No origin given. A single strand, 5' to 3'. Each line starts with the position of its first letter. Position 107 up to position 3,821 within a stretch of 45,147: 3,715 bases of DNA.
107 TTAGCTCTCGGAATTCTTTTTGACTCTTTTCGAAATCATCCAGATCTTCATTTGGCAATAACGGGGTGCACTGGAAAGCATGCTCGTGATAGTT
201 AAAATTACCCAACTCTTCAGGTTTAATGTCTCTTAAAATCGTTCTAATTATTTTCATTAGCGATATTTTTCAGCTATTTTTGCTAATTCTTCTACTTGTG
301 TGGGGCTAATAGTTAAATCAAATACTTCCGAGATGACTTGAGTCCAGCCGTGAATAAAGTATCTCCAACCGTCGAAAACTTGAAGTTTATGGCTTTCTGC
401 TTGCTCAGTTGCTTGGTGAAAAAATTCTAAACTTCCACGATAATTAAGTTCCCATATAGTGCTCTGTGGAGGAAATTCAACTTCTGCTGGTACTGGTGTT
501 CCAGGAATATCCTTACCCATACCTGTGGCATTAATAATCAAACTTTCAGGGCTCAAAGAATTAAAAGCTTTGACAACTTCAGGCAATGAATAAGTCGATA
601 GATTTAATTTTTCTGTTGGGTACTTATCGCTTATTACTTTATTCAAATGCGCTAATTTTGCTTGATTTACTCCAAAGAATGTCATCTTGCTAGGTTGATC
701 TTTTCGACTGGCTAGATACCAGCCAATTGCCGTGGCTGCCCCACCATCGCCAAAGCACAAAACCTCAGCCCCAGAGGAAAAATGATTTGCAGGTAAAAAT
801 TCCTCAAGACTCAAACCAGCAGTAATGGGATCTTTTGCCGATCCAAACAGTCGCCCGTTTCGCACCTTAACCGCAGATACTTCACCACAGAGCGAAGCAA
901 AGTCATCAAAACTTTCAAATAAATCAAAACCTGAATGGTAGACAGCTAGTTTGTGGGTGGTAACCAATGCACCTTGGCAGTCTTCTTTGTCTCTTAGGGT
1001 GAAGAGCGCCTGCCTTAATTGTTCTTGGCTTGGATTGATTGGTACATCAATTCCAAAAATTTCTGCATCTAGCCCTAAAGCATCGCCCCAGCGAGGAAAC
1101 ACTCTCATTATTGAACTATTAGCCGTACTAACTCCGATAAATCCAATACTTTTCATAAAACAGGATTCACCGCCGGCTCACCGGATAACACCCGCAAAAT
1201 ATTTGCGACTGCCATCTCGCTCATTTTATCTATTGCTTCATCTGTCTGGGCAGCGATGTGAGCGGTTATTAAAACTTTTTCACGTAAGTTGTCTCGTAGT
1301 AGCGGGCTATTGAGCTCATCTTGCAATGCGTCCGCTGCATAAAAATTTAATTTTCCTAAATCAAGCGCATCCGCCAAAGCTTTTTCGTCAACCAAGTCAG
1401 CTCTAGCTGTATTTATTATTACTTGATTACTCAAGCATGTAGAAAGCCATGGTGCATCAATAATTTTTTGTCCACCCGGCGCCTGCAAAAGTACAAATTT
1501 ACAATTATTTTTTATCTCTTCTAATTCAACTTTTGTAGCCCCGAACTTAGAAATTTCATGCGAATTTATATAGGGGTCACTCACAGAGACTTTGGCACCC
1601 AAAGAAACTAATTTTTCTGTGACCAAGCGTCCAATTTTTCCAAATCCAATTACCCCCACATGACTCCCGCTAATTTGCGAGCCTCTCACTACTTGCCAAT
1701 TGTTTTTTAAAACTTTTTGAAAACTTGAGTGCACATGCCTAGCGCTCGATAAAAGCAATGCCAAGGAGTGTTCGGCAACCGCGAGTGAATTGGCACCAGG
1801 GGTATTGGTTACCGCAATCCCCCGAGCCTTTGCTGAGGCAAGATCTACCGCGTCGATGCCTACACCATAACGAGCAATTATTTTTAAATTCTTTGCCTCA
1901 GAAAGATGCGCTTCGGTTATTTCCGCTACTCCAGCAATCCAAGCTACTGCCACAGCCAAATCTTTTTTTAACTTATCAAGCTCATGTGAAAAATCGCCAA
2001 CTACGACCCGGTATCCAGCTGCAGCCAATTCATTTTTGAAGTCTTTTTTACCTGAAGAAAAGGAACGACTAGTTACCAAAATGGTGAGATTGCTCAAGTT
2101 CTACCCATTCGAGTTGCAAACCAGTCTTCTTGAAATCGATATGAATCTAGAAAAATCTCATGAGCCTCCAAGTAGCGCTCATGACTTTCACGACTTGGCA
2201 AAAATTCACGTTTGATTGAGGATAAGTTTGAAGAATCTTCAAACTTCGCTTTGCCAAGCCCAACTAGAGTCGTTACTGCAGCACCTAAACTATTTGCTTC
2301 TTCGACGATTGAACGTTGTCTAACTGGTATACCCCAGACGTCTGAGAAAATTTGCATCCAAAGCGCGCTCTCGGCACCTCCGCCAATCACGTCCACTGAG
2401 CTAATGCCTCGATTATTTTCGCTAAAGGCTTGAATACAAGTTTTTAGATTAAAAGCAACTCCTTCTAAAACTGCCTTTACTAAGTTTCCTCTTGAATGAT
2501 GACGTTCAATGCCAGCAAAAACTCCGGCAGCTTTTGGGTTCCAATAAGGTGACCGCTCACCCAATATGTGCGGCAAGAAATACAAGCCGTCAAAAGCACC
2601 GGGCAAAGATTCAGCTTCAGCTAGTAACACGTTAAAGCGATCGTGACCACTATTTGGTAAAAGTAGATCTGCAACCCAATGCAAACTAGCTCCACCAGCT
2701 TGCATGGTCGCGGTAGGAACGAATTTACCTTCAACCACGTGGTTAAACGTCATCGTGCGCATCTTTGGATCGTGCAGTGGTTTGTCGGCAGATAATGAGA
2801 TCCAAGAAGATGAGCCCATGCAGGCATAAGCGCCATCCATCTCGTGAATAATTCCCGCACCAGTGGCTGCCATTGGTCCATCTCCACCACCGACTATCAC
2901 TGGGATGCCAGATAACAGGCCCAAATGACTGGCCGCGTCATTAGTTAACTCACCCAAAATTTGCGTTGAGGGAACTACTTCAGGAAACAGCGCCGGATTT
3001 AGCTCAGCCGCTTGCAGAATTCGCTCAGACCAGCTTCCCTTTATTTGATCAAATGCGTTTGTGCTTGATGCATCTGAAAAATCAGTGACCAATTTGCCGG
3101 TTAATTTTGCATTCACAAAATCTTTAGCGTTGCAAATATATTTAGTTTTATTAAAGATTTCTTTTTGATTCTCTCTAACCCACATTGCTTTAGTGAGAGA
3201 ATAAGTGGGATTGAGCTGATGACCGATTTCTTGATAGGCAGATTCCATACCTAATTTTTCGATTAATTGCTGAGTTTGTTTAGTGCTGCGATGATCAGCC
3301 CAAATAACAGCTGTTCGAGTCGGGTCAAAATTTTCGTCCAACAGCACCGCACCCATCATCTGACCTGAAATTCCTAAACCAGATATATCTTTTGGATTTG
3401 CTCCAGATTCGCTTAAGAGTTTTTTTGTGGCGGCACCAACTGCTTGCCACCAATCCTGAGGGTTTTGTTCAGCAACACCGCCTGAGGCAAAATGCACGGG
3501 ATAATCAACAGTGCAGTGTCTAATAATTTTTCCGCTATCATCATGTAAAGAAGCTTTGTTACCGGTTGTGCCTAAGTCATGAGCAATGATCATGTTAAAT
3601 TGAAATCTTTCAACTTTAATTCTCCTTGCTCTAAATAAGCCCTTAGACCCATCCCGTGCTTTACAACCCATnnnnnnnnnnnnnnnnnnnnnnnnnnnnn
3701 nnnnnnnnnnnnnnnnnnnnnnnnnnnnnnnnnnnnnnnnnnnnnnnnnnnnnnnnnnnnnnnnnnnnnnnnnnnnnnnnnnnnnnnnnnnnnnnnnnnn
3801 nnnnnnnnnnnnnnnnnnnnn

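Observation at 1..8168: Unassigned sugar catabolic cluster combining an archaeal-type cupin PGI, FGGY kinase, two dehydrogenases, a PTE-like lactonase, a ketose 3-epimerase and a polyol dehydrogenase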

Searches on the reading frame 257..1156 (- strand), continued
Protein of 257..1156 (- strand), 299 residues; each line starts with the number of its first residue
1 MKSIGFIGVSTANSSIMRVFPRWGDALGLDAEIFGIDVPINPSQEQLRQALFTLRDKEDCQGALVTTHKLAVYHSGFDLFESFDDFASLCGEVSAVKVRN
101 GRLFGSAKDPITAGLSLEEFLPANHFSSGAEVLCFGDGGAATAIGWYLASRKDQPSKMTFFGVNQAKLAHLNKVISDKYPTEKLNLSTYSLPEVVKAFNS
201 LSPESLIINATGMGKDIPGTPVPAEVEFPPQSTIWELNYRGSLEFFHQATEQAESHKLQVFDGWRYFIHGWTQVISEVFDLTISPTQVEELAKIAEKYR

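Call 98: find_encoding_contigs(protein=P0204, flank=10000, max_places=2)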
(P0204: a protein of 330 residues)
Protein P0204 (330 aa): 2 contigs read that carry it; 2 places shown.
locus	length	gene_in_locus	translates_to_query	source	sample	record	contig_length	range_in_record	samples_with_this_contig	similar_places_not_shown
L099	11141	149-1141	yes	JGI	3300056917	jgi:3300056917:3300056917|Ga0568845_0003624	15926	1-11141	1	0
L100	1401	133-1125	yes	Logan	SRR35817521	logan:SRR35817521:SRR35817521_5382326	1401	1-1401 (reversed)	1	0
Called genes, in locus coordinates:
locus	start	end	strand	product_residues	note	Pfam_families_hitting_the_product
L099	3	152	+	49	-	?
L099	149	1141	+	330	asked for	-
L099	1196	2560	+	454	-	PF01547:SBP_bac_1, PF13416:SBP_bac_8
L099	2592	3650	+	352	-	PF00528:BPD_transp_1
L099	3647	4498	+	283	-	PF00528:BPD_transp_1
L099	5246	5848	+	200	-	PF00440:TetR_N (weak)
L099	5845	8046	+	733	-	PF01326:PPDK_N, PF00391:PEP-utilizers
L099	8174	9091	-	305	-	PF00248:Aldo_ket_red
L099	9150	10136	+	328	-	PF06719:AraC_N, PF00165:HTH_AraC (faint), PF12833:HTH_18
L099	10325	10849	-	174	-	PF07366:SnoaL, PF13474:SnoaL_3 (weak), PF14534:DUF4440 (weak), PF12680:SnoaL_2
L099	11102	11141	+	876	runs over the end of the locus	PF13191:AAA_16 (weak), PF25873:WHD_MalT, PF07719:TPR_2 (faint), PF17874:TPR_MalT, PF00196:GerE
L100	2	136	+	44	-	?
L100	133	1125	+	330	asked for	-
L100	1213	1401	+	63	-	?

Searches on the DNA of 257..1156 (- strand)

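Call 82: search_dna_similar(query=L090:8671-12709:+, collection=plasmids, mode=near, max_rows=40)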
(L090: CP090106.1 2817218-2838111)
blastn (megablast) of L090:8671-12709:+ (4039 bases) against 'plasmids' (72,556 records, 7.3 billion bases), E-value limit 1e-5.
Records with a match: 3; places in all: 3; records where one place covers at least 80% of the query: 1.
Best place of each record, by identity: >=99% 1; 60-80% 2.
By first word of the organism name: Sinorhizobium 1; Marinovum 1; Rhizobium 1.
By predicted mobility (MOB-suite, as given by PLSDB): non-mobilizable 3.
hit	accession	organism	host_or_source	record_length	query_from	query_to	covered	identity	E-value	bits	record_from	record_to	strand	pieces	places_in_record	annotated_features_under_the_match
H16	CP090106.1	Sinorhizobium meliloti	Medicago,Cell culture,Plant nodule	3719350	1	4039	100%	100.0%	0e+0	7459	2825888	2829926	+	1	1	shikimate dehydrogenase | phosphoglycerate dehydrogenase | MBL fold metallo-hydrolase | bifunctional 4-hydroxy-2-oxoglutarate ... | glucose-6-phosphate isomerase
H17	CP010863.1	Marinovum algicola DG 898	-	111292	1475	2581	27%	72.8%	2e-91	346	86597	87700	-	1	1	Shikimate 5-dehydrogenase | D-3-phosphoglycerate dehydrogenase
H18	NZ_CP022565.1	Rhizobium leguminosarum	Root nodule,Pisum sativum root-nodule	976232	1326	2185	21%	76.2%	4e-117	431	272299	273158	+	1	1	shikimate dehydrogenase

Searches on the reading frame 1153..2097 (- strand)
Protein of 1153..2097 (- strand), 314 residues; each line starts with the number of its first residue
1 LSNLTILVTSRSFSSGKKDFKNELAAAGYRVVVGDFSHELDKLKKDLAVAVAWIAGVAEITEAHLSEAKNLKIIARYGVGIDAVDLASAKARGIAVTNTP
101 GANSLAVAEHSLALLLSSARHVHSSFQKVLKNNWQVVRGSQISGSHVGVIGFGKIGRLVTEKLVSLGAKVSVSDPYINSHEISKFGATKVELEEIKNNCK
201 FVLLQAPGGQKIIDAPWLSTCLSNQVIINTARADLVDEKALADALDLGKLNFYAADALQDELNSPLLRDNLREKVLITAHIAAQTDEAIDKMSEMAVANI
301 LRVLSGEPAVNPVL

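Call 6: search_protein_families(library=pfam, proteins=[window:1153-2097:-], max_evalue=0.01)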
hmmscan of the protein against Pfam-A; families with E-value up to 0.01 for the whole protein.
window:1153-2097:- (314 aa): 4 families
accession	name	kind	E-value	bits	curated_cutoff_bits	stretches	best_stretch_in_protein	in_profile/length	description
PF02826.25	2-Hacid_dh_C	-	1.1e-34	119.8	25.1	1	112-282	1-178/178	D-isomer specific 2-hydroxyacid dehydrogenase, NAD binding domain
PF00389.36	2-Hacid_dh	-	1.6e-27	96.3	24.6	1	20-313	11-133/134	D-isomer specific 2-hydroxyacid dehydrogenase, catalytic domain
PF00670.27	AdoHcyase_NAD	-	2.5e-05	24.9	27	1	141-232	20-111/162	S-adenosyl-L-homocysteine hydrolase, NAD binding domain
PF03807.23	F420_oxidored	-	0.003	18.5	21.6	0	147-205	2-66/94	NADP oxidoreductase coenzyme F420-dependent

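Call 7: search_protein_families(library=ncbifam, proteins=[window:1153-2097:-], max_evalue=0.01)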
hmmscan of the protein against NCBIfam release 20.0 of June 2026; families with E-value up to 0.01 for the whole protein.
window:1153-2097:- (314 aa): 28 families (the best 25 are shown)
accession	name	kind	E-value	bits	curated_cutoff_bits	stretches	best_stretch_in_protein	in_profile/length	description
TIGR01327.1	PGDH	equivalog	3.2e-56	191.2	454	1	57-311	49-308/525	phosphoglycerate dehydrogenase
NF009714.1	PRK13243.1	equivalog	5.2e-36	124.6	455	1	59-307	56-316/332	glyoxylate reductase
NF005750.0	PRK07574.1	equivalog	2.1e-34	119.2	329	1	16-258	56-311/386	NAD-dependent formate dehydrogenase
NF006263.0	PRK08410.1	equivalog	1.7e-32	113.1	389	1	59-305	52-308/311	D-2-hydroxyacid dehydrogenase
NF005069.0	PRK06487.1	equivalog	2.1e-30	105.9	448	1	46-308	45-315/320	2-hydroxyacid dehydrogenase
NF008759.0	PRK11790.1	equivalog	4.1e-29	101.5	404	1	22-301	26-314/410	phosphoglycerate dehydrogenase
NF041369.1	Dhydh_Halo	equivalog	1.1e-26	93.8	400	1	74-313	59-304/305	D-2-hydroxyacid dehydrogenase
NF005387.0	PRK06932.1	equivalog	4.6e-26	91.5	492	1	63-300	58-306/314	2-hydroxyacid dehydrogenase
NF011938.0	PRK15409.1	equivalog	9.7e-26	90.5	492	1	39-309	35-314/324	glyoxylate/hydroxypyruvate reductase GhrB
NF005027.0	PRK06436.1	equivalog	5.8e-24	84.7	261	1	66-308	45-284/303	2-hydroxyacid dehydrogenase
NF000492.1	vanH_gen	exception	1e-23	83.9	540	1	54-301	51-308/312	D-lactate dehydrogenase VanH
NF006374.0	PRK08605.1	subfamily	2.6e-22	79.3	356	1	70-305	69-323/332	D-lactate dehydrogenase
NF001309.0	PRK00257.1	equivalog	1.4e-20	73.7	434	1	57-304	46-278/379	4-phosphoerythronate dehydrogenase PdxB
NF000371.1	vanH_Agroup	exception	1.4e-20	73.7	700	1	70-294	71-306/322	VanH-A/VanH-Pt family D-lactate dehydrogenase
NF009127.0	PRK12480.1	equivalog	1.6e-17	63.5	579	1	67-304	66-320/330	D-lactate dehydrogenase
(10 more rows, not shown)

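Call 30: search_solved_structures(query=window:1153-2097:-, max_evalue=1e-20)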
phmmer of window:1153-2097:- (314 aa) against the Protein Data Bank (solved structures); distinct sequences matched with E-value up to 1e-20: 40.
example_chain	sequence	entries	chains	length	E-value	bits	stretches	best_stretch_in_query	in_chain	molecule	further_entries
1ygy_A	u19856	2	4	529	6.6e-38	134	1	39-307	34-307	D-3-phosphoglycerate dehydrogenase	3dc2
3ddn_A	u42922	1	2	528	6.8e-38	134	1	39-307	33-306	D-3-phosphoglycerate dehydrogenase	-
2ekl_A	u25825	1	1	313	2.5e-35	125.6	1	58-304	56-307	D-3-phosphoglycerate dehydrogenase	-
1wwk_A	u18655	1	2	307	9.2e-32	113.9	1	25-306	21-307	phosphoglycerate dehydrogenase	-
6plf_A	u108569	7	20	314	3.5e-31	112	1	56-306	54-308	D-3-phosphoglycerate dehydrogenase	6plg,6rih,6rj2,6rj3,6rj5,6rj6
6cwa_A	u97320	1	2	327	3.9e-31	111.8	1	56-306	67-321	D-3-phosphoglycerate dehydrogenase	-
7cvp_A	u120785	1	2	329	4.1e-31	111.8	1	56-306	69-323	D-3-phosphoglycerate dehydrogenase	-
2g76_A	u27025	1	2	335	4.1e-31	111.8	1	56-306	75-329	D-3-phosphoglycerate dehydrogenase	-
7dkm_A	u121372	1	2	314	7.2e-31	111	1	56-296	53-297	D-3-phosphoglycerate dehydrogenase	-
9jcn_A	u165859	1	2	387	7.3e-31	111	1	67-293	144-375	D-3-phosphoglycerate dehydrogenase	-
7ewh_A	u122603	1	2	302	8.1e-31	110.8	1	56-295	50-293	D-3-phosphoglycerate dehydrogenase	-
5n6c_A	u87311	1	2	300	8.7e-31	110.7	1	56-295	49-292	D-3-phosphoglycerate dehydrogenase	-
9jcm_A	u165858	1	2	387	4.7e-30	108.3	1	67-293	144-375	D-3-phosphoglycerate dehydrogenase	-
9whb_A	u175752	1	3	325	6.9e-30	107.8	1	57-307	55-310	3-phosphoglycerate dehydrogenase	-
5aov_A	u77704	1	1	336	6.6e-28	101.2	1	59-307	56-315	GLYOXYLATE REDUCTASE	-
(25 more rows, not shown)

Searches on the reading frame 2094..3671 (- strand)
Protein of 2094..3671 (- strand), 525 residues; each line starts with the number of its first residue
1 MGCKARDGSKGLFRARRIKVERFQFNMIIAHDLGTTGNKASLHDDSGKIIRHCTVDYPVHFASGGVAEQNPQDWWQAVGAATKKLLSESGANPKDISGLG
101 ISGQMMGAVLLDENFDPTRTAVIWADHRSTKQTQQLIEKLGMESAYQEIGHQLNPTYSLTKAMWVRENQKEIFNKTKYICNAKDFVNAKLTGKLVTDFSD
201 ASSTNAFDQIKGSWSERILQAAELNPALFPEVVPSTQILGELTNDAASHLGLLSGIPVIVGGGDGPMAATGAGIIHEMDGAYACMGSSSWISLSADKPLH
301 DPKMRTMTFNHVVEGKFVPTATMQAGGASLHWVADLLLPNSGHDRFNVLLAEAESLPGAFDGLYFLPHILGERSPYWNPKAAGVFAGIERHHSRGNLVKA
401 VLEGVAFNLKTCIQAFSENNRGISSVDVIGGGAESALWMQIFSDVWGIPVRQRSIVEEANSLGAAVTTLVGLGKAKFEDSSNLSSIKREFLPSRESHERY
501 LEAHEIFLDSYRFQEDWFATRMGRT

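Call 6: search_protein_families(library=pfam, proteins=[window:2094-3671:-], max_evalue=0.01)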
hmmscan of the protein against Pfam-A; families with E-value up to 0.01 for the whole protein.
window:2094-3671:- (525 aa): 2 families
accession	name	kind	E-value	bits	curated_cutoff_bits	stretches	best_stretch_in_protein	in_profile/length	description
PF00370.27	FGGY_N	-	2.2e-63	214.5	28.8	1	27-271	1-245/245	FGGY family of carbohydrate kinases, N-terminal domain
PF02782.22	FGGY_C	-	1.3e-28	100.5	27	1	281-470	1-196/198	FGGY family of carbohydrate kinases, C-terminal domain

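Call 7: search_protein_families(library=ncbifam, proteins=[window:2094-3671:-], max_evalue=0.01)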
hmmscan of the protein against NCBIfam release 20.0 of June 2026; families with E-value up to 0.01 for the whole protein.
window:2094-3671:- (525 aa): 12 families
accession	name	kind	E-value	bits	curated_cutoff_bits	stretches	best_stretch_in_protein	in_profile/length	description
TIGR01312.1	XylB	equivalog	9.3e-117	390.5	380.25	1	32-511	4-480/481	xylulokinase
TIGR01314.1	gntK_FGGY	equivalog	1.5e-77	261.3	648.55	1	28-513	2-492/505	gluconokinase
NF011601.0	PRK15027.1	equivalog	5.7e-73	246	912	1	27-511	1-476/484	xylulokinase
TIGR01311.1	glycerol_kin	equivalog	1.1e-54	185.5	590.35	1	27-501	2-481/496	glycerol kinase GlpK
NF008187.0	PRK10939.1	equivalog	1.2e-51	175.9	528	1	27-515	5-504/521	autoinducer-2 kinase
NF000756.0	PRK00047.1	subfamily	3e-50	171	498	1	26-499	5-480/502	glycerol kinase GlpK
NF003154.0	PRK04123.1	equivalog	3.6e-36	125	428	1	64-503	52-526/554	ribulokinase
TIGR02628.1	fuculo_kin_coli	equivalog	4.1e-36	124.9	470.9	1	28-477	3-447/465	L-fuculokinase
TIGR01315.1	5C_CHO_kinase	subfamily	3.2e-34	118.6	408.7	2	28-264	2-255/541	FGGY family pentulose kinase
TIGR01234.1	L-ribulokinase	equivalog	3.1e-26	92.2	583.25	1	66-479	53-490/536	ribulokinase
TIGR02627.1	rhamnulo_kin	equivalog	6.2e-22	77.8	527.95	2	91-304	63-270/454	rhamnulokinase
NF007925.0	PRK10640.1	equivalog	1.1e-20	73.5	639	2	27-304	5-276/489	rhamnulokinase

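Call 46: search_solved_structures(query=window:2094-3593:-, max_evalue=1e-30)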
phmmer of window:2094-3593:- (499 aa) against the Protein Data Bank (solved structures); distinct sequences matched with E-value up to 1e-30: 28.
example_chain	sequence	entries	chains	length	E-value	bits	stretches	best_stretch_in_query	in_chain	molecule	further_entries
2itm_A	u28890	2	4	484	5.5e-64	220.2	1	1-482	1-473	Xylulose kinase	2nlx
3ifr_A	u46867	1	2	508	1.6e-52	182.4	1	2-448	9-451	Carbohydrate kinase, FGGY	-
5vm1_A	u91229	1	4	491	5.6e-51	177.3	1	2-441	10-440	Xylulokinase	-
3hz6_A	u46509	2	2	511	6.2e-50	173.8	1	3-422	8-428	Xylulokinase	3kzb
3gbt_A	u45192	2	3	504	3.6e-45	158.1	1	2-444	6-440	Gluconate kinase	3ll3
2dpn_A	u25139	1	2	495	1.3e-40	143.1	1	2-470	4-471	Glycerol kinase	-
6ude_A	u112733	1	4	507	2.9e-40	141.9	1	1-469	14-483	Glycerol kinase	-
3d7e_O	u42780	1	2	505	5.7e-39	137.7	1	2-472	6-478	Glycerol kinase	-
1xup_O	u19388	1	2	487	7.7e-39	137.2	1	2-472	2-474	Glycerol kinase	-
1r59_O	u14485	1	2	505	9.6e-39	136.9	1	2-472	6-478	Glycerol kinase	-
3h3n_X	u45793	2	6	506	1.1e-38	136.7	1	2-472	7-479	Glycerol kinase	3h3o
3flc_O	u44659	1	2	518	1.2e-38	136.6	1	2-472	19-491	Glycerol kinase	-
3h45_X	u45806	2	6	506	1.3e-38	136.5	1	2-472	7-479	Glycerol kinase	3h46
2zf5_O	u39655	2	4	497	1.5e-38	136.3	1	2-460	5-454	Glycerol kinase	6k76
6k78_A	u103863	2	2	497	4.7e-38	134.6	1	2-460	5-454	Glycerol kinase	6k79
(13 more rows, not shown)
